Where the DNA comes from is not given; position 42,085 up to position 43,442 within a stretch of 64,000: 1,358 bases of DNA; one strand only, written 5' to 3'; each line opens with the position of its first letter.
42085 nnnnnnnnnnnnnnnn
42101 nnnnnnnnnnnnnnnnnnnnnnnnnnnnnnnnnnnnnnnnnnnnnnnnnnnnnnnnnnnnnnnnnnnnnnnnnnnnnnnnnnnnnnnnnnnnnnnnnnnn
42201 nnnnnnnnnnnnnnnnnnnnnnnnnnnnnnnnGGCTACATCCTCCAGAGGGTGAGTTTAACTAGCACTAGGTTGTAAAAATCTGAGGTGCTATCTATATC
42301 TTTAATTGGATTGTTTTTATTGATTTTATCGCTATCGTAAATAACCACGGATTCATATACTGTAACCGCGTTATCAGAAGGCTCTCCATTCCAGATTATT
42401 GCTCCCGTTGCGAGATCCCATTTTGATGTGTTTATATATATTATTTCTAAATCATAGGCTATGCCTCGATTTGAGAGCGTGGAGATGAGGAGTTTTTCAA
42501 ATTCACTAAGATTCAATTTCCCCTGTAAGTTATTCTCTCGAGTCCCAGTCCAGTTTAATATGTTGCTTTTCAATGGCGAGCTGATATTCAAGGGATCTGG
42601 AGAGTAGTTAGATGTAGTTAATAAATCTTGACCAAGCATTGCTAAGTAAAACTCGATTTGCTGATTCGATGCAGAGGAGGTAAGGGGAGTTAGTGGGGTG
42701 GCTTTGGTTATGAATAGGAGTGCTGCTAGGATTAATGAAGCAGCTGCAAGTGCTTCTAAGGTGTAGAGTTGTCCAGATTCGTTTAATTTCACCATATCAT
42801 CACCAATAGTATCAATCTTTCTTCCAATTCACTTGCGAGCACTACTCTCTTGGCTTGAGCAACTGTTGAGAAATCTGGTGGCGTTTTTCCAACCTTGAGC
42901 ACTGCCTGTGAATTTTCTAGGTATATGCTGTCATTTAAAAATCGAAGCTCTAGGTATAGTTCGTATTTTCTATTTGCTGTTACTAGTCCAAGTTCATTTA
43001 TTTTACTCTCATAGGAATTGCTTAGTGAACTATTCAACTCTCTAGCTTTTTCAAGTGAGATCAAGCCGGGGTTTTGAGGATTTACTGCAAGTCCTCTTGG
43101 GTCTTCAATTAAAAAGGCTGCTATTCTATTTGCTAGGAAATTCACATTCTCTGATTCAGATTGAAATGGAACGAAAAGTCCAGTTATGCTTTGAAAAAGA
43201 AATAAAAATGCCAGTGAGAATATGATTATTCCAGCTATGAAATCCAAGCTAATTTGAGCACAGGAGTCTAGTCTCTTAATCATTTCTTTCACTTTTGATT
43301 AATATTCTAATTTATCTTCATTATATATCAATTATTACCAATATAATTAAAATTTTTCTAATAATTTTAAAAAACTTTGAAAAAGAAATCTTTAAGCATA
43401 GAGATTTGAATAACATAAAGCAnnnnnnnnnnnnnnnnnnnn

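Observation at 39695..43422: Five-gene operon of class-III-signal (type IV pilin-like) proteins including a 486-aa FN3 adhesin, with no assembly ATPase nearby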

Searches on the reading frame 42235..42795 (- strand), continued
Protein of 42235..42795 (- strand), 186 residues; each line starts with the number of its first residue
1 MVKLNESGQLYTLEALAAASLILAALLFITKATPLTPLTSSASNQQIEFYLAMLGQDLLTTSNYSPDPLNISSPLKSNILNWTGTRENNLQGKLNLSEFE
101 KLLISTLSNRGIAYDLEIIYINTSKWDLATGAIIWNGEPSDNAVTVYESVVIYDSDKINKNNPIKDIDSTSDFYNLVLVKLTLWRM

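Call 73: find_homologous_proteins(query=L018:19505-20590:-, max_evalue=1e-30)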
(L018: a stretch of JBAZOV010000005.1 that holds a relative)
Query L018:19505-20590:- (362 aa): 7979 proteins with E <= 1e-30 among 8000 candidates; the best 120 are listed.
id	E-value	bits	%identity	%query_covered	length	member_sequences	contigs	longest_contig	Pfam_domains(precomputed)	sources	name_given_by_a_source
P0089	1.2e-238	809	100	100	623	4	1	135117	PF23989.1,PF00437.27,PF23990.2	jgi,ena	-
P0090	1.8e-232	788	97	100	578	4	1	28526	PF23989.1,PF00437.27,PF23990.2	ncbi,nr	ncbi:MAG: type II/IV secretion system ATPase subunit [Candidatus Methanoperedens sp.]|nr:type II/IV 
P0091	2.3e-232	788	97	100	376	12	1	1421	PF23989.1,PF00437.27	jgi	jgi:flagellar protein FlaI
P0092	2.7e-225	765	93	100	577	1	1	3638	PF23989.1,PF00437.27,PF23990.2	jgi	jgi:flagellar protein FlaI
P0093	1.6e-223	759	92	100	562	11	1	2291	PF23989.1,PF00437.27,PF23990.2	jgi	-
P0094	1.3e-222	756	93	100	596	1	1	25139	PF23989.1,PF00437.27,PF23990.2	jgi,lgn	jgi:flagellar protein FlaI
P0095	4.1e-222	754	92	100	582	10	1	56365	PF00437.27,PF23990.2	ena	-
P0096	2.4e-215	732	89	99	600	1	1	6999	PF23989.1,PF00437.27,PF23990.2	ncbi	-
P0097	1.7e-214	729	87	100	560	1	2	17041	PF23989.1,PF00437.27,PF23990.2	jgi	jgi:flagellar protein FlaI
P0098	1.4e-213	726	88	99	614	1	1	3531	PF23989.1,PF00437.27,PF23990.2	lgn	-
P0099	1.3e-209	713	87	99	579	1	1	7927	PF00437.27,PF23990.2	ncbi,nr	ncbi:MAG: type II/IV secretion system ATPase subunit [Candidatus Methanoperedens sp.]|nr:type II/IV 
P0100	2.1e-209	713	86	99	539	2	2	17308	PF23989.1,PF00437.27,PF23990.2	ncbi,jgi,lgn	-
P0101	1.0e-207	707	86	99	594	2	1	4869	PF23989.1,PF00437.27,PF23990.2,PF27713.1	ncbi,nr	ncbi:MAG: type II/IV secretion system ATPase subunit, partial [Candidatus Methanoperedens sp.]|nr:ty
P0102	2.0e-206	703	87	98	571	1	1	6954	PF00437.27,PF23990.2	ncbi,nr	ncbi:MAG: type II/IV secretion system ATPase subunit, partial [Candidatus Methanoperedens sp.]|nr:ty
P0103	2.1e-206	703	85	100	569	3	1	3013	PF23989.1,PF00437.27,PF23990.2,PF27713.1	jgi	-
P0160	1.3e-180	618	74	99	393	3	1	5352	PF23989.1,PF00437.27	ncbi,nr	ncbi:MAG TPA: type II/IV secretion system ATPase subunit, partial [Methanocella sp.]|nr:type II/IV s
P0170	1.9e-173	594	72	98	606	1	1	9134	PF23989.1,PF00437.27,PF23990.2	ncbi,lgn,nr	ncbi:MAG: ATPase, T2SS/T4P/T4SS family [Halobacteriota archaeon]|nr:ATPase, T2SS/T4P/T4SS family [Ha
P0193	9.7e-162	556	67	98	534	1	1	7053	PF23989.1,PF00437.27,PF23990.2,PF27713.1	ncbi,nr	ncbi:MAG: type II/IV secretion system ATPase subunit, partial [Methanocellales archaeon]|nr:type II/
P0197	1.5e-161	555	67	98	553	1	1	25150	PF23989.1,PF00437.27,PF23990.2,PF27713.1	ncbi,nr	ncbi:MAG: type II/IV secretion system ATPase subunit [Methanocellales archaeon]|nr:type II/IV secret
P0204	1.9e-160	552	67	98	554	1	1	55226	PF23989.1,PF00437.27,PF23990.2,PF27713.1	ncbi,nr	ncbi:MAG: type II/IV secretion system ATPase subunit [Methanocellales archaeon]|nr:type II/IV secret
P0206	2.9e-160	551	67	98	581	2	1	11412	PF23989.1,PF00437.27,PF23990.2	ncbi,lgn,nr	ncbi:MAG: type II/IV secretion system ATPase subunit [Methanocellales archaeon]|nr:type II/IV secret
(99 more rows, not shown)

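Call 74: list_cluster_members(proteins=[P0001, P0073, P0002, P0076, P0193, P0197, P0204, P0206, P0170, P0160])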
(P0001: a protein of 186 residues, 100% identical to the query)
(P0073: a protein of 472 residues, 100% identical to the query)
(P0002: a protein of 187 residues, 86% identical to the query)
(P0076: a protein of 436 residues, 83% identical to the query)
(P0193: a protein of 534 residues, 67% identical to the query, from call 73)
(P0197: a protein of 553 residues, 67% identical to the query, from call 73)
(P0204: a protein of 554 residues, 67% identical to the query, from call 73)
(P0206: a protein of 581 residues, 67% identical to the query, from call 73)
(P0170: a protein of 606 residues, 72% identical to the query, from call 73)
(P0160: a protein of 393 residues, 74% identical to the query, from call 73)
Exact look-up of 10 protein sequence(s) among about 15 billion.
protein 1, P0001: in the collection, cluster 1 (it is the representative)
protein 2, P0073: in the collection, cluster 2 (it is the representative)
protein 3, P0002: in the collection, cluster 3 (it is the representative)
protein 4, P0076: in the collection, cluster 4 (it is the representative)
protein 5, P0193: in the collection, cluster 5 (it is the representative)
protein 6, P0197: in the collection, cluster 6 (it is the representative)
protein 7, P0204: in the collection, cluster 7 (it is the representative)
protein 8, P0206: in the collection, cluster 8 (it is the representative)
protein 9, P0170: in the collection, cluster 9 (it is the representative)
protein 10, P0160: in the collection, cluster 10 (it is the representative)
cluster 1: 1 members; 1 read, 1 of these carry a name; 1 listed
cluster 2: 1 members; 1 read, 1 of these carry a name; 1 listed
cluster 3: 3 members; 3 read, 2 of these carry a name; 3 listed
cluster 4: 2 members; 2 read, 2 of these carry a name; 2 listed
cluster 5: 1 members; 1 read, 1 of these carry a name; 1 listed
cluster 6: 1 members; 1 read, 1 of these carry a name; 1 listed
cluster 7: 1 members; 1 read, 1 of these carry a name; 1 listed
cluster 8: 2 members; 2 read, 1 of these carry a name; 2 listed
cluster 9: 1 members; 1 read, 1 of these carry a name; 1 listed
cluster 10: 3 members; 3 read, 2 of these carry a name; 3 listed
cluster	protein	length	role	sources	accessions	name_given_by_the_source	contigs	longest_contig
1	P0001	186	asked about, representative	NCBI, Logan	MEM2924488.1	MAG: hypothetical protein QXJ68_02215 [Methanocellales archaeon]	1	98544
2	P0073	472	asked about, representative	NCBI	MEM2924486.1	MAG: Ig-like domain-containing protein [Methanocellales archaeon]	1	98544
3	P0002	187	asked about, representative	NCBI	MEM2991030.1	MAG: hypothetical protein QXQ02_07595 [Halobacteria archaeon]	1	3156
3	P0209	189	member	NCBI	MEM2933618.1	MAG: hypothetical protein QXL78_01690 [Methanocellales archaeon]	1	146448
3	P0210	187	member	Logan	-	-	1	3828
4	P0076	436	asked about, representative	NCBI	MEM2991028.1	MAG: Ig-like domain-containing protein, partial [Halobacteria archaeon]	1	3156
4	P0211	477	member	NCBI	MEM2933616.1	MAG: Ig-like domain-containing protein [Methanocellales archaeon]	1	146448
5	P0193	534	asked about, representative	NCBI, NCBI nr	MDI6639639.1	MAG: type II/IV secretion system ATPase subunit, partial [Methanocellales archaeon] | type II/IV secretion system ATPase subunit [Methanocellales archaeon]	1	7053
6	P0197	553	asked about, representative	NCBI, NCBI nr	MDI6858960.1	MAG: type II/IV secretion system ATPase subunit [Methanocellales archaeon] | type II/IV secretion system ATPase subunit [Methanocellales archaeon]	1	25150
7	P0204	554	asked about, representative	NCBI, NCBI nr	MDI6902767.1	MAG: type II/IV secretion system ATPase subunit [Methanocellales archaeon] | type II/IV secretion system ATPase subunit [Methanocellales archaeon]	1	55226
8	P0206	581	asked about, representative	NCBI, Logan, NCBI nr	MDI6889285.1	MAG: type II/IV secretion system ATPase subunit [Methanocellales archaeon] | type II/IV secretion system ATPase subunit [Methanocellales archaeon]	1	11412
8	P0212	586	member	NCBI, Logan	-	-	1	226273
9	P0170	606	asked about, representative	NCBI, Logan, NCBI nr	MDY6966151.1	MAG: ATPase, T2SS/T4P/T4SS family [Halobacteriota archaeon] | ATPase, T2SS/T4P/T4SS family [Halobacteriota archaeon]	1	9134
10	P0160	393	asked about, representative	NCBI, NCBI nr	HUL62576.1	MAG TPA: type II/IV secretion system ATPase subunit, partial [Methanocella sp.] | type II/IV secretion system ATPase subunit [Methanocella sp.]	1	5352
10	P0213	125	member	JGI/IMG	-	flagellar protein FlaI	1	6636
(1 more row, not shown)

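Call 75: find_encoding_contigs(protein=P0212, flank=10000, max_places=4)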
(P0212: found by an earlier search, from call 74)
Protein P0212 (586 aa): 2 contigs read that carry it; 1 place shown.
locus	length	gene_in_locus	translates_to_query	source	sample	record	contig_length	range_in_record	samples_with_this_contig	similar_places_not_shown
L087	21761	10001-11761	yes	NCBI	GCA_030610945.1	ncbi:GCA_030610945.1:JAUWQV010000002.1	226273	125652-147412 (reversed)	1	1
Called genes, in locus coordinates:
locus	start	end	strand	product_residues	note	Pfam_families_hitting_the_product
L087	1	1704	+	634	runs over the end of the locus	PF02463:SMC_N (faint), PF13175:AAA_15, PF13476:AAA_23, PF13304:AAA_21, PF20469:OLD-like_TOPRIM (weak)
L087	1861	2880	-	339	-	PF22700:MVD-like_N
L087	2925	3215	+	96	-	PF01922:SRP19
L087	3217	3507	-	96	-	PF02680:DUF211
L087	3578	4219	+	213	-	PF02811:PHP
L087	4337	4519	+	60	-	PF04410:Gar1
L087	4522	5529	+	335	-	PF08271:Zn_Ribbon_TF, PF00382:TFIIB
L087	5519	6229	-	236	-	PF06695:Sm_multidrug_ex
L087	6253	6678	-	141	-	-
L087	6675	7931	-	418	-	PF23959:DUF7288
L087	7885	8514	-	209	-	PF23958:DUF7287 (weak)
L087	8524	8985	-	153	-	-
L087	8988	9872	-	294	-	PF23960:DUF7289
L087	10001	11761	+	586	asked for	PF23990:PilB3_N, PF00437:T2SSE, PF23989:PilB3_C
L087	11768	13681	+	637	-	PF00482:T2SSF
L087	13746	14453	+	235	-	PF06745:ATPase, PF23442:DUF7125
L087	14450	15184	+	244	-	PF06560:GPI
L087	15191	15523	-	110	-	PF04014:MazE_antitoxin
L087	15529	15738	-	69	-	PF14076:DUF4258 (weak)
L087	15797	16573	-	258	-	PF02540:NAD_synthase, PF03054:tRNA_Me_trans, PF06508:QueC (faint), PF13384:HTH_23 (faint), PF05344:DUF746 (faint)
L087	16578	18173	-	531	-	PF07885:Ion_trans_2, PF02254:TrkA_N, PF22614:Slo-like_RCK (faint), PF02080:TrkA_C, PF02254:TrkA_N, PF02080:TrkA_C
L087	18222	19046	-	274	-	PF01993:MTD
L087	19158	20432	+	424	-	PF00464:SHMT, PF00155:Aminotran_1_2 (weak)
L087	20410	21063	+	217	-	PF00702:Hydrolase, PF06888:Put_Phosphatase (faint), PF12710:HAD, PF13419:HAD_2 (faint), PF08282:Hydrolase_3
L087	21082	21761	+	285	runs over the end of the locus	PF23435:DUF7121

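Call 91: find_encoding_contigs(protein=P0204, flank=10000, max_places=2)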
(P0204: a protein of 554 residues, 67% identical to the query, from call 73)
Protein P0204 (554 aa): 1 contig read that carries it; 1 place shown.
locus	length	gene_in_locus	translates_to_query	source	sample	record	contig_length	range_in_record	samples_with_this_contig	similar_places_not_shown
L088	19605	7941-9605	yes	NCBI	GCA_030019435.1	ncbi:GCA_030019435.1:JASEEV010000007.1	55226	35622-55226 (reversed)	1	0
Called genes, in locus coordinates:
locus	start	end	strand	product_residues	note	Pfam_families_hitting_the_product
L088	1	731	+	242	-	PF13737:DDE_Tnp_1_5, PF01609:DDE_Tnp_1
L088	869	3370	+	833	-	PF08271:Zn_Ribbon_TF, PF14890:Intein_splicing, PF14528:LAGLIDADG_3, PF00382:TFIIB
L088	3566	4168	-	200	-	PF06695:Sm_multidrug_ex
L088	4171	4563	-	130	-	-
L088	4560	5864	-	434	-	PF23959:DUF7288 (faint)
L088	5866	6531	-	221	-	PF23958:DUF7287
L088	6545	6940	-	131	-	PF23928:DUF7266 (weak)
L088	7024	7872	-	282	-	PF23960:DUF7289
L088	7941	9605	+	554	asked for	PF23990:PilB3_N, PF00437:T2SSE, PF27713:UCP018868 (weak), PF23989:PilB3_C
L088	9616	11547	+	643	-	PF00482:T2SSF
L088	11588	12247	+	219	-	PF06745:ATPase, PF23442:DUF7125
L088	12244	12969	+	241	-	PF06560:GPI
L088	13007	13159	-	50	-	-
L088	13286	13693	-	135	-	PF01850:PIN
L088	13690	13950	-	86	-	PF04014:MazE_antitoxin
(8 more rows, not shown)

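Call 92: find_encoding_contigs(protein=P0197, flank=10000, max_places=2)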
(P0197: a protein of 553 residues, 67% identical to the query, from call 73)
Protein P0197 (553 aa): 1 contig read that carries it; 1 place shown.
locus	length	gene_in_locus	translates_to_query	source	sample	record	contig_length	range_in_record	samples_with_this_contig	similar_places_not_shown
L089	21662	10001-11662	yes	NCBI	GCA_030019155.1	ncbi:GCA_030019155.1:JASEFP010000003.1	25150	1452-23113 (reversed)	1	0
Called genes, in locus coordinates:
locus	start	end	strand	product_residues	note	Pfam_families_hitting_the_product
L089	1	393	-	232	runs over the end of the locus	PF02732:ERCC4, PF12826:HHH_2, PF14520:HHH_5, PF00633:HHH (weak)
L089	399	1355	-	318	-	PF22700:MVD-like_N, PF18376:MDD_C (faint)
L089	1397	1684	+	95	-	PF01922:SRP19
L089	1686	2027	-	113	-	PF12844:HTH_19, PF13560:HTH_31 (weak), PF01381:HTH_3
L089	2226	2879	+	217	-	PF02811:PHP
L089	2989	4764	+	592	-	PF08271:Zn_Ribbon_TF, PF14890:Intein_splicing, PF14528:LAGLIDADG_3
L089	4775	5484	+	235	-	PF00382:TFIIB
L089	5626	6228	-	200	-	PF06695:Sm_multidrug_ex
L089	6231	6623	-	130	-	-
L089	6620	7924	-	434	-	PF23959:DUF7288 (faint)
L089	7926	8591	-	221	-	PF23958:DUF7287 (weak)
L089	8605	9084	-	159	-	PF23928:DUF7266 (weak)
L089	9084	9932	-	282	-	PF23960:DUF7289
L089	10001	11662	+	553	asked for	PF23990:PilB3_N, PF00437:T2SSE, PF27713:UCP018868 (weak), PF23989:PilB3_C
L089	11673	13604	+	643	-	PF00482:T2SSF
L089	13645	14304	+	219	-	PF06745:ATPase, PF23442:DUF7125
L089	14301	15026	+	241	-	PF06560:GPI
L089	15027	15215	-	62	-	PF04014:MazE_antitoxin (weak)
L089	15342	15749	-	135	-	PF01850:PIN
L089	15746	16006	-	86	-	PF04014:MazE_antitoxin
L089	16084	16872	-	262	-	PF02540:NAD_synthase, PF03054:tRNA_Me_trans (faint)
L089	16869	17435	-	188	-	PF13238:AAA_18, PF13207:AAA_17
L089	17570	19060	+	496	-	PF00702:Hydrolase, PF12710:HAD, PF08282:Hydrolase_3 (weak), PF23435:DUF7121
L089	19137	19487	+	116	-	PF01850:PIN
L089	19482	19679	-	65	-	-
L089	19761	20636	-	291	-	PF02082:Rrf2 (weak), PF03444:WHD_HrcA, PF00571:CBS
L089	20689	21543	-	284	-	PF06550:SPP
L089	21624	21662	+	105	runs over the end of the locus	PF27291:AF_1457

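Call 93: search_protein_representatives(alignment_id=A3)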
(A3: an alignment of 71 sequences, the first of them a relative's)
Query: 71 sequences, 198 profile positions. Proteins with E-value up to 0.001 (for the whole library): 568; up to 1e-10: 374; up to 1e-30: 82. The best 150 are listed.
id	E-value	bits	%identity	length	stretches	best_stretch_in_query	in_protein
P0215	8.8e-78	276.8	-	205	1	6-198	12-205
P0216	5.0e-63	228.6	-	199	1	6-198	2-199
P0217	2.8e-62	226.2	-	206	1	5-198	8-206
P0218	3.2e-62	226.0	-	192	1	4-198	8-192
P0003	3.9e-62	225.7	-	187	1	4-198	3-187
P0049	7.0e-62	224.9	-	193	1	5-198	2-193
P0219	1.2e-61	224.2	-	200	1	6-197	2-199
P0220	2.7e-61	223.0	-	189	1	5-198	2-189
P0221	7.2e-61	221.6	-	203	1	5-198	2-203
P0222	9.7e-60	217.9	-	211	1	6-198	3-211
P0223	1.8e-58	213.7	-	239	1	2-198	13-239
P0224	2.4e-57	210.1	-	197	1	5-198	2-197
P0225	1.8e-56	207.2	-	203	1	7-198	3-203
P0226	8.2e-56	205.1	-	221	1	5-198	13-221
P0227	1.3e-55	204.4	-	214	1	5-198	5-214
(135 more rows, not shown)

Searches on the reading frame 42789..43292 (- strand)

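Call 3: search_protein_families(library=pfam, proteins=[window:42789-43292:-], max_evalue=1)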
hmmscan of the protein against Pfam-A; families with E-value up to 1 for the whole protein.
window:42789-43292:- (167 aa): 1 family
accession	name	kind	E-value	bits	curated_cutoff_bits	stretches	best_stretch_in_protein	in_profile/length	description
PF23958.1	DUF7287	-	2.2e-18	67.8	27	1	11-167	3-157/157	Family of unknown function (DUF7287)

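Call 4: search_protein_families(library=ncbifam, proteins=[window:42789-43292:-], max_evalue=1)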
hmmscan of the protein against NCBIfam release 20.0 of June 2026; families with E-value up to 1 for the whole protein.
window:42789-43292:- (167 aa): 0 families
